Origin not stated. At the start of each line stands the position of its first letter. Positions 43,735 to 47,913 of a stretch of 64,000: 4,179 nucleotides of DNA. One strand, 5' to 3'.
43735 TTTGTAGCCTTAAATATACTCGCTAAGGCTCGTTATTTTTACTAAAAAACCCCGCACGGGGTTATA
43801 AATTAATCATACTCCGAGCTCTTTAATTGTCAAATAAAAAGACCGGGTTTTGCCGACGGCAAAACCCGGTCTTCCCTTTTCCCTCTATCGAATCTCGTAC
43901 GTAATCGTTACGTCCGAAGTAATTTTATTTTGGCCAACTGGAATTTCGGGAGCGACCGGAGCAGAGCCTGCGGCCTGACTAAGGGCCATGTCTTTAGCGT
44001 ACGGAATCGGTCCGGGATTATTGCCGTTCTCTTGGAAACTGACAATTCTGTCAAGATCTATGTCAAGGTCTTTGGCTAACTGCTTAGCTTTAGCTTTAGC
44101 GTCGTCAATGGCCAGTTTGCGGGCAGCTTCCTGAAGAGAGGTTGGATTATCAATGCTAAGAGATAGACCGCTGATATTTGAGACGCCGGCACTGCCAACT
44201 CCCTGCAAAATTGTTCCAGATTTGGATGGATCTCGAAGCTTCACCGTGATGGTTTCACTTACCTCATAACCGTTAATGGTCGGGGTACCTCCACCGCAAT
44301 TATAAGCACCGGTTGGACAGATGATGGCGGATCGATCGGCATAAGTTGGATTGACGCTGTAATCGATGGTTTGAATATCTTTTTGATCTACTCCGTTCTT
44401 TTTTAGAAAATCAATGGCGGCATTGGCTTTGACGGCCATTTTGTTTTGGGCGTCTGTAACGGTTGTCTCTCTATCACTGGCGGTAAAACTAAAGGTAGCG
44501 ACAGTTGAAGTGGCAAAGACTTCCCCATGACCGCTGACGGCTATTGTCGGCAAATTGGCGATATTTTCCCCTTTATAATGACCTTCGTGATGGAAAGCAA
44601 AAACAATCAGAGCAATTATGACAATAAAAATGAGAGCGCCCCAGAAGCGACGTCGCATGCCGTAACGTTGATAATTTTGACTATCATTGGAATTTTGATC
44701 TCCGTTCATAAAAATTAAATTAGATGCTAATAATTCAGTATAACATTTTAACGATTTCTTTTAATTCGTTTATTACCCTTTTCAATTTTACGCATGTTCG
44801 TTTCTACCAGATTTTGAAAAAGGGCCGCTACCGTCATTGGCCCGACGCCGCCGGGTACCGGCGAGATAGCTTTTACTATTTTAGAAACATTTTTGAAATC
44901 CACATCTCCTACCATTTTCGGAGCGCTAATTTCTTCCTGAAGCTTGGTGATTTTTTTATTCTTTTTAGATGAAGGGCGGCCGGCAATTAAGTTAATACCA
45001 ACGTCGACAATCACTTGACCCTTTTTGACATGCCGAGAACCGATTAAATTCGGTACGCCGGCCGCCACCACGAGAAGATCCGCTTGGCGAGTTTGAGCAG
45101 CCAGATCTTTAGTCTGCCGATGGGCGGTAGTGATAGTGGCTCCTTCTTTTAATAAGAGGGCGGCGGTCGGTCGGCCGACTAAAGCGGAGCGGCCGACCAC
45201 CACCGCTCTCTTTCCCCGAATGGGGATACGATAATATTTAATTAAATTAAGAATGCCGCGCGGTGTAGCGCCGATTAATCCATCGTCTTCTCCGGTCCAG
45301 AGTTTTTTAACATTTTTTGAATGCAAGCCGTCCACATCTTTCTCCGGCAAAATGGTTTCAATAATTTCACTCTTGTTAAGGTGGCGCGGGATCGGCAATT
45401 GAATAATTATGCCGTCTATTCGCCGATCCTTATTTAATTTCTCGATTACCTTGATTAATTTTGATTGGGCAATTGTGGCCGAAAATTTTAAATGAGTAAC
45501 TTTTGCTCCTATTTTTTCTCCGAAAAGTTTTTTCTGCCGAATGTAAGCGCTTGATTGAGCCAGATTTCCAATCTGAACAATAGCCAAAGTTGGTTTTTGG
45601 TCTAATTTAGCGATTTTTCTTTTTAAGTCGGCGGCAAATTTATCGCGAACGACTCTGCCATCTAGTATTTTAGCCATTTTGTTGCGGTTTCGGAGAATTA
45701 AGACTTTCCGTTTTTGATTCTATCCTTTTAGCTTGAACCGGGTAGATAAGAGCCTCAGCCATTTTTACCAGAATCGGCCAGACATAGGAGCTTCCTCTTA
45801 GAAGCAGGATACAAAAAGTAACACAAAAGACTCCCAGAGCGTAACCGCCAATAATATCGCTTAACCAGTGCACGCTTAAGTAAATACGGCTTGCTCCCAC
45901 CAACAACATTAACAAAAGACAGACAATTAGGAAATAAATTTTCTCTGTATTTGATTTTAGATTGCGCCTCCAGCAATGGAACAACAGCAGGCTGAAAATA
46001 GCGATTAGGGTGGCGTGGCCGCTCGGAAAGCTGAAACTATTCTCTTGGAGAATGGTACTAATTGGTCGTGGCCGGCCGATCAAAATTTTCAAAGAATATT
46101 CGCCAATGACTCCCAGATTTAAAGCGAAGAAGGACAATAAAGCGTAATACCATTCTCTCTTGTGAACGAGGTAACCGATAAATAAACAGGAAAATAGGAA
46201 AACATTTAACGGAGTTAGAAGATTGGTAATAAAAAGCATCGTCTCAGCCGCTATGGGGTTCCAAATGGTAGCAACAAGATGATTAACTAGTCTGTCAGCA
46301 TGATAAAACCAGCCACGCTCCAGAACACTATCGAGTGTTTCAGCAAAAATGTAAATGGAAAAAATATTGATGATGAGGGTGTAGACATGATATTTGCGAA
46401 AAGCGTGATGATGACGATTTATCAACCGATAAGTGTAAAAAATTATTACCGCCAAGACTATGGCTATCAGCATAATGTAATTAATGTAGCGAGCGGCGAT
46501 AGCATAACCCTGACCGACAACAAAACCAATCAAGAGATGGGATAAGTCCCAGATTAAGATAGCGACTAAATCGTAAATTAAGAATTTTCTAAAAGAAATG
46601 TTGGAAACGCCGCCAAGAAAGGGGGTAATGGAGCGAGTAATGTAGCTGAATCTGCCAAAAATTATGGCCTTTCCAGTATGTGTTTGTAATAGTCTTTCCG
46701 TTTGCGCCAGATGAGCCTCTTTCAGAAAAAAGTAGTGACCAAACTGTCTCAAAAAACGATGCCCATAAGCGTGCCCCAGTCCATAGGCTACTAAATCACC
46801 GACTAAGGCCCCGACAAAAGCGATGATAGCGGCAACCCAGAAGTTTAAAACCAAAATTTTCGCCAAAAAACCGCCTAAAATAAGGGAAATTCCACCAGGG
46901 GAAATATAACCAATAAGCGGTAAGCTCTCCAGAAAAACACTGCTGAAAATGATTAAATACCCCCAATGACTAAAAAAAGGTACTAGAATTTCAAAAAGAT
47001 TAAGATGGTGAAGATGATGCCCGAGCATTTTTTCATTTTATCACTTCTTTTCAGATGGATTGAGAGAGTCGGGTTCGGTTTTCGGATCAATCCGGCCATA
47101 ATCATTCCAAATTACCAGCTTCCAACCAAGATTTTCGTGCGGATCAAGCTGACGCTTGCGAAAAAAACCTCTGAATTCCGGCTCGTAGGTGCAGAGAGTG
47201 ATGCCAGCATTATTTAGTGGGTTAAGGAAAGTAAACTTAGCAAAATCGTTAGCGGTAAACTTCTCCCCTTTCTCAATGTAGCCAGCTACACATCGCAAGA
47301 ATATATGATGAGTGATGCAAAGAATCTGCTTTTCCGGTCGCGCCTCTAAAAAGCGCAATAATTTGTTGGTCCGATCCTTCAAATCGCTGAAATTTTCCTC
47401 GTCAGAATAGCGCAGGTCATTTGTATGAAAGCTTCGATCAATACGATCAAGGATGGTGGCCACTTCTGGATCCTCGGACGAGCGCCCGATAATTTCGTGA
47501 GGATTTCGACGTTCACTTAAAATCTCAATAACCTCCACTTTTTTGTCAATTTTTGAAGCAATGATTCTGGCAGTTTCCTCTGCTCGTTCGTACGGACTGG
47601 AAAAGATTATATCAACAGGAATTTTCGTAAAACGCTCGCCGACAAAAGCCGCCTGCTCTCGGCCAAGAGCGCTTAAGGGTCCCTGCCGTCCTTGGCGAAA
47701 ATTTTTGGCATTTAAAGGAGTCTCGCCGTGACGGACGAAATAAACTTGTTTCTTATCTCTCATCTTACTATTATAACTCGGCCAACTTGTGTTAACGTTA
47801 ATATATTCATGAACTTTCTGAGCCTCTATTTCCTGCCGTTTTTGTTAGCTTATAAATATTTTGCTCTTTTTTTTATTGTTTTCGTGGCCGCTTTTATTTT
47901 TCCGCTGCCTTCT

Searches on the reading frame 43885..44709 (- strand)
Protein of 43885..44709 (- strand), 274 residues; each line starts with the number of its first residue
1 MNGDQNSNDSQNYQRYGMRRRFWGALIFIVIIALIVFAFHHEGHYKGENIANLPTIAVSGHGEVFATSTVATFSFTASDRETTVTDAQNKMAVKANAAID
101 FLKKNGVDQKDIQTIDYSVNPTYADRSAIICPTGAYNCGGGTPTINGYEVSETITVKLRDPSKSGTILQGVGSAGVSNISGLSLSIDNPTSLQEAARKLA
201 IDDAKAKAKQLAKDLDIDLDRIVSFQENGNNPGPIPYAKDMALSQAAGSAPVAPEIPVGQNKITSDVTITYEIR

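Call 78: search_protein_families(library=pfam, proteins=[window:43885-44709:-], max_evalue=0.00001)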
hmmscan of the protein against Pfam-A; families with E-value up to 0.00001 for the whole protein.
window:43885-44709:- (274 aa): 1 family
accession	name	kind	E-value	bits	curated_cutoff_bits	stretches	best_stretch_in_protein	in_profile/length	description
PF04402.19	SIMPL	-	1.6e-44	153.1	25.2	1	56-271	1-205/205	Protein of unknown function (DUF541)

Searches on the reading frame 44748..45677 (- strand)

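Call 78: search_protein_families(library=pfam, proteins=[window:44748-45677:-], max_evalue=0.00001)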
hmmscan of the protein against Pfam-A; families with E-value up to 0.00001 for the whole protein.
window:44748-45677:- (309 aa): 2 families
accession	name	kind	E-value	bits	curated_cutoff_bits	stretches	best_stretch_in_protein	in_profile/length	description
PF02882.25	THF_DHG_CYH_C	-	1.5e-55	187.3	27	1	119-295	1-157/160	Tetrahydrofolate dehydrogenase/cyclohydrolase, NAD(P)-binding domain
PF00763.28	THF_DHG_CYH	-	4.8e-31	107.8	32.8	1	5-116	1-115/115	Tetrahydrofolate dehydrogenase/cyclohydrolase, catalytic domain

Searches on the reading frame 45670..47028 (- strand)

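Call 78: search_protein_families(library=pfam, proteins=[window:45670-47028:-], max_evalue=0.00001)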
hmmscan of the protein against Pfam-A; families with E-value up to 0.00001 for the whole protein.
window:45670-47028:- (452 aa): 2 families
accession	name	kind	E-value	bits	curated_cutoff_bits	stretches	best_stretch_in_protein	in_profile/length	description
PF01569.27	PAP2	-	3.6e-18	66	27.2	1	298-409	4-124/130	PAP2 superfamily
PF09335.16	VTT_dom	-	3.7e-17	63.4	33.9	1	44-168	2-121/123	VTT domain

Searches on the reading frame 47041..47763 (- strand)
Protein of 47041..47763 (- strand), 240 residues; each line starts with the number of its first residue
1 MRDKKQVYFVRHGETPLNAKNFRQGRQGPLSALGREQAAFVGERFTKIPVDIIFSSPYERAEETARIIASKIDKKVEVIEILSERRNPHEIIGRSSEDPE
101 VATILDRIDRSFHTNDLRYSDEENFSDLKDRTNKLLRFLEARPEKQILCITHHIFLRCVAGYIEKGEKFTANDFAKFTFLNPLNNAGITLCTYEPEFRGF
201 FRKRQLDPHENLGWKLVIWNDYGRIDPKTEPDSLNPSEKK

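Call 78: search_protein_families(library=pfam, proteins=[window:47041-47763:-], max_evalue=0.00001)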
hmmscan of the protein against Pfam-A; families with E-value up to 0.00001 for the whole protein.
window:47041-47763:- (240 aa): 1 family
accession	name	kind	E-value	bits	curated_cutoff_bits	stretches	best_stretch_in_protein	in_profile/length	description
PF00300.27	His_Phos_1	-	1.4e-28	100.3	21.7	1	7-194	1-182/194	Histidine phosphatase superfamily (branch 1)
